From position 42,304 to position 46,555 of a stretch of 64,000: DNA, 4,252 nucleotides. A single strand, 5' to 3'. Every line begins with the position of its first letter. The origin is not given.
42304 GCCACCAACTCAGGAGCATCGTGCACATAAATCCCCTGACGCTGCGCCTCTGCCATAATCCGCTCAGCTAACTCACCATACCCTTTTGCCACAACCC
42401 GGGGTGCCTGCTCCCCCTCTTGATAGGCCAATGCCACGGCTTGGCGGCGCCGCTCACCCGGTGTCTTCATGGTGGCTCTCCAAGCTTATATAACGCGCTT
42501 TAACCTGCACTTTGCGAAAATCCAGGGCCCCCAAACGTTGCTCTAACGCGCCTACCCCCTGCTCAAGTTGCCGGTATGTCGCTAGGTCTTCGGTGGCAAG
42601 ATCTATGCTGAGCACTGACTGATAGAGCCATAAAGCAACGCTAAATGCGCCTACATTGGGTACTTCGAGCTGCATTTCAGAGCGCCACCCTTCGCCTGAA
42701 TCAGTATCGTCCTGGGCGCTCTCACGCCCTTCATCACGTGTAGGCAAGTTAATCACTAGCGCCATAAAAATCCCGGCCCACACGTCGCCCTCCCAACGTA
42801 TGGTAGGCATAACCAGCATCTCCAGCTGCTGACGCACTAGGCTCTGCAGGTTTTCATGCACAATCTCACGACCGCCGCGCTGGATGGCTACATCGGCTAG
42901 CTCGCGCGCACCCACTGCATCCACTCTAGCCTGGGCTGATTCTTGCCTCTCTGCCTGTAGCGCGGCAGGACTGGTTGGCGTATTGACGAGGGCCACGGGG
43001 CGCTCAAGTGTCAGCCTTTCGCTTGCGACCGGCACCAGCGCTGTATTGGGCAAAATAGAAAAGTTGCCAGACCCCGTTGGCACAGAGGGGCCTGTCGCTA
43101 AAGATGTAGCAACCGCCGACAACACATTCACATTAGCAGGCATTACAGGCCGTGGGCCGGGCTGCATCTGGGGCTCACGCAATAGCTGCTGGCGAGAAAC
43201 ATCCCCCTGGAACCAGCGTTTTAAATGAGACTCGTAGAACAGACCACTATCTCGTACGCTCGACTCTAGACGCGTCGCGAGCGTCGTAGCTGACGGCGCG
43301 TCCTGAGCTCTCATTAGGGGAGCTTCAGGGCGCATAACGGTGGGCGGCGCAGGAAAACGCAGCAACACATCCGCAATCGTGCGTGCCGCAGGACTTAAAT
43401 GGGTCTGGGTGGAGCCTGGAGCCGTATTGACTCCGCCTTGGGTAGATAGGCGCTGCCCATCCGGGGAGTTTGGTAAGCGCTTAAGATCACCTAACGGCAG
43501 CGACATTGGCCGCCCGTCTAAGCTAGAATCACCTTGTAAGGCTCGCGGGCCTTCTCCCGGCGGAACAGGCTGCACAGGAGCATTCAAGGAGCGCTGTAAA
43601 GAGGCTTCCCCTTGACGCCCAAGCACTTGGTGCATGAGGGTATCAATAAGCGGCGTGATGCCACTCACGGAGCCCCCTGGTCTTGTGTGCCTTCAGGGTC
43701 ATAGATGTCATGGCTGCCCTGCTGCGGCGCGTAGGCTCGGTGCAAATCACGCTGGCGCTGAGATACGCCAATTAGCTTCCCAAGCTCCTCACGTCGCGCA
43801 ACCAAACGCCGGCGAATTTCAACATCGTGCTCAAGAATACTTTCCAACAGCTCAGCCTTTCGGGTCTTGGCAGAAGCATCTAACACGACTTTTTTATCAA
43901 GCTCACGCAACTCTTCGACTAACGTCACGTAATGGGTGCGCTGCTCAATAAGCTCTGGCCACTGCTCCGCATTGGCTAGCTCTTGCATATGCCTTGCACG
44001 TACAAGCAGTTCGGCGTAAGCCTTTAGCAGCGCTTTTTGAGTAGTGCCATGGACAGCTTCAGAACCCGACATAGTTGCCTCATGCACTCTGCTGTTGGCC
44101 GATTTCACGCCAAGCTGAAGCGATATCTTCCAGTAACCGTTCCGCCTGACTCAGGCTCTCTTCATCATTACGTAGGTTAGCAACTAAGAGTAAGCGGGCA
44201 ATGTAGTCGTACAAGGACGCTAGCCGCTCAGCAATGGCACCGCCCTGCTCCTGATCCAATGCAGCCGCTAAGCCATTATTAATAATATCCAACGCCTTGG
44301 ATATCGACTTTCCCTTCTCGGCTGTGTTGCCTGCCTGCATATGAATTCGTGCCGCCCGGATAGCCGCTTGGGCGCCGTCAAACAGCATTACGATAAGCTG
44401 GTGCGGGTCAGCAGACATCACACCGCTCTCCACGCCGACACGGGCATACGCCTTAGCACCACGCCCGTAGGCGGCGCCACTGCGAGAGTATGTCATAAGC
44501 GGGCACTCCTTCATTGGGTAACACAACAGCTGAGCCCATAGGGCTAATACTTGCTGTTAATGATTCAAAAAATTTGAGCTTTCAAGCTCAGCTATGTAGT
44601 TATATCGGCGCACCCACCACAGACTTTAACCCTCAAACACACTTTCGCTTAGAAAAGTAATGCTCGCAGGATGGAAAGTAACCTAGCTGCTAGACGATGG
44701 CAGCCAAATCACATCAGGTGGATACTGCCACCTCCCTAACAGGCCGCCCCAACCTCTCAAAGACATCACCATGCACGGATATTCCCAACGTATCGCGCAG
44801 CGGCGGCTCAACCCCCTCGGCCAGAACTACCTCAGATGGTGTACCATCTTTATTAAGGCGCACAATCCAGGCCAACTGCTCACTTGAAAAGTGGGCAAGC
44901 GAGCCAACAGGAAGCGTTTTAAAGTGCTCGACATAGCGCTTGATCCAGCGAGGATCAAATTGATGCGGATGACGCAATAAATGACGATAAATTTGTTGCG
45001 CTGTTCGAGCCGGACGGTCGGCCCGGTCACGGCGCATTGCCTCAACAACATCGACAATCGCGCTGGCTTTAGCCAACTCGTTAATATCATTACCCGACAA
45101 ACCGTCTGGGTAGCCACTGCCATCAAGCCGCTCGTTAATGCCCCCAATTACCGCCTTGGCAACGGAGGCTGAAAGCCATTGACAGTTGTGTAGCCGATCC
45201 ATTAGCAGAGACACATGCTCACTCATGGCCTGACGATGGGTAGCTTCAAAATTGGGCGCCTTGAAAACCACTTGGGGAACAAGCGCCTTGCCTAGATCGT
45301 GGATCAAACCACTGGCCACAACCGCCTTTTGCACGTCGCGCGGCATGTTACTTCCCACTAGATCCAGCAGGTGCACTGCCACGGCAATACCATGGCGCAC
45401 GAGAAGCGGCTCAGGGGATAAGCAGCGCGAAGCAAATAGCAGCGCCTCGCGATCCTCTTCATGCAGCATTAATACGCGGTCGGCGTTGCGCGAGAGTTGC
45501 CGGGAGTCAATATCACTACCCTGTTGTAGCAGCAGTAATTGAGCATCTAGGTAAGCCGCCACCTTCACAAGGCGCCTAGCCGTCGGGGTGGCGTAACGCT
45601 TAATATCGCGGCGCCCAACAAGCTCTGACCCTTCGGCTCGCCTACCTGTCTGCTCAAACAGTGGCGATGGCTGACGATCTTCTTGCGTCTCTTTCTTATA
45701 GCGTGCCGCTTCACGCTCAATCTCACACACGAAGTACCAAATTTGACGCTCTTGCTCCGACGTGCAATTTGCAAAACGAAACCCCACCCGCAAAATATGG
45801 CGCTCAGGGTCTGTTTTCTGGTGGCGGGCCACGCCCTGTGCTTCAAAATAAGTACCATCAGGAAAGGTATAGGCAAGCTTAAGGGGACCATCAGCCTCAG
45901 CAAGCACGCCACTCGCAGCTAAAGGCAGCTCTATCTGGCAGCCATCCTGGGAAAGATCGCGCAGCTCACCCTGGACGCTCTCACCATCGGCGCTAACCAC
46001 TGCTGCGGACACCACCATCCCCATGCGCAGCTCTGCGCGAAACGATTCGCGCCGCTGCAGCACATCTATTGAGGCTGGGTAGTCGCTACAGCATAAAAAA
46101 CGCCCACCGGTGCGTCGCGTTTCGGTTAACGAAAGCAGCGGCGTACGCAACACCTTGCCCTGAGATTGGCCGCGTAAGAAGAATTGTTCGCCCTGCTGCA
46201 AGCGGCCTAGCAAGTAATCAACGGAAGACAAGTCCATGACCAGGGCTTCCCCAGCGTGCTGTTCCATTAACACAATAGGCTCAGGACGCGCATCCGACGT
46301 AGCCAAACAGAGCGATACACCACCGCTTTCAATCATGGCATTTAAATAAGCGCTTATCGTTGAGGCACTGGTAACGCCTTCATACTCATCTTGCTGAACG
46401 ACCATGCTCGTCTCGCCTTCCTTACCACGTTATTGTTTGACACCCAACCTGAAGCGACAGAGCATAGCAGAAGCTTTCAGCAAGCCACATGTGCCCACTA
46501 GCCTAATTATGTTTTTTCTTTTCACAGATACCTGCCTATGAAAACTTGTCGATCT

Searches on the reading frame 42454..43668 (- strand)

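Call 57: search_protein_families(library=pfam, proteins=[window:42454-43668:-], max_evalue=0.00001)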
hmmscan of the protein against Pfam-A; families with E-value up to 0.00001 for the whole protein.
window:42454-43668:- (404 aa): 1 family
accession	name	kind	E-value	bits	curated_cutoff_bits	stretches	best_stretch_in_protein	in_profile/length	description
PF02120.21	Flg_hook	-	8.3e-06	26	29.8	0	322-388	7-73/85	Flagellar hook-length control protein FliK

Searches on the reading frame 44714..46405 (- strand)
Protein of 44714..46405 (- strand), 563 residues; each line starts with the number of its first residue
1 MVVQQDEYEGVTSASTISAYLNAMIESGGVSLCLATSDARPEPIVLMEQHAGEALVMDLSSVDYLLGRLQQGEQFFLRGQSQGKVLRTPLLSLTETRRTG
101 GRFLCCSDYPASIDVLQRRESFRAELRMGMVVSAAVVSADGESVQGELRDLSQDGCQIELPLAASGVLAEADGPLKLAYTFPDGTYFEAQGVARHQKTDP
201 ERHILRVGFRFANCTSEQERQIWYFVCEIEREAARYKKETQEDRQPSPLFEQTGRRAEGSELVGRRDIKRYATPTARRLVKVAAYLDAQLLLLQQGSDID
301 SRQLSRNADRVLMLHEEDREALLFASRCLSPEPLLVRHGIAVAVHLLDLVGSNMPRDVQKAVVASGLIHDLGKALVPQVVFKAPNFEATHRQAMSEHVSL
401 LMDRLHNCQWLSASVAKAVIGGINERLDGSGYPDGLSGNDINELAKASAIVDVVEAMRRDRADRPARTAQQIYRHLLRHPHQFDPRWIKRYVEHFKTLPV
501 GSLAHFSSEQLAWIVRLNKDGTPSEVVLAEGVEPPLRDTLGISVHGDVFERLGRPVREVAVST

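Call 58: search_protein_families(library=pfam, proteins=[window:44714-46405:-], max_evalue=0.00001)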
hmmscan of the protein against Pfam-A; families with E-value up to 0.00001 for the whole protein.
window:44714-46405:- (563 aa): 2 families
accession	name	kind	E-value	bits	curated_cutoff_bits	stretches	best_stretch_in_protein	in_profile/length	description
PF13487.12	HD_5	-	1.5e-14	54.5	27.2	1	353-485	33-168/170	HD domain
PF07238.19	PilZ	-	8.2e-11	42.6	22.5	1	117-223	1-97/102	PilZ domain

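Call 71: search_protein_families(library=ncbifam, proteins=[window:44714-46405:-], max_evalue=0.00001)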
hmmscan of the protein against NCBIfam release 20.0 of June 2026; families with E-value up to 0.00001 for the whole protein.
window:44714-46405:- (563 aa): 2 families
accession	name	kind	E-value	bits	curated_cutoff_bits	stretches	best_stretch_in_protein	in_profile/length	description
NF053512.1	nitric_RR_NosR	exception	2.4e-09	36.7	400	1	353-498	211-357/422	response regulator c-di-GMP phosphodiesterase, NosR family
NF047947.1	FlgBrkeYgcR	equivalog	8.7e-07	28.7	400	1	51-235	47-237/243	flagellar brake protein YcgR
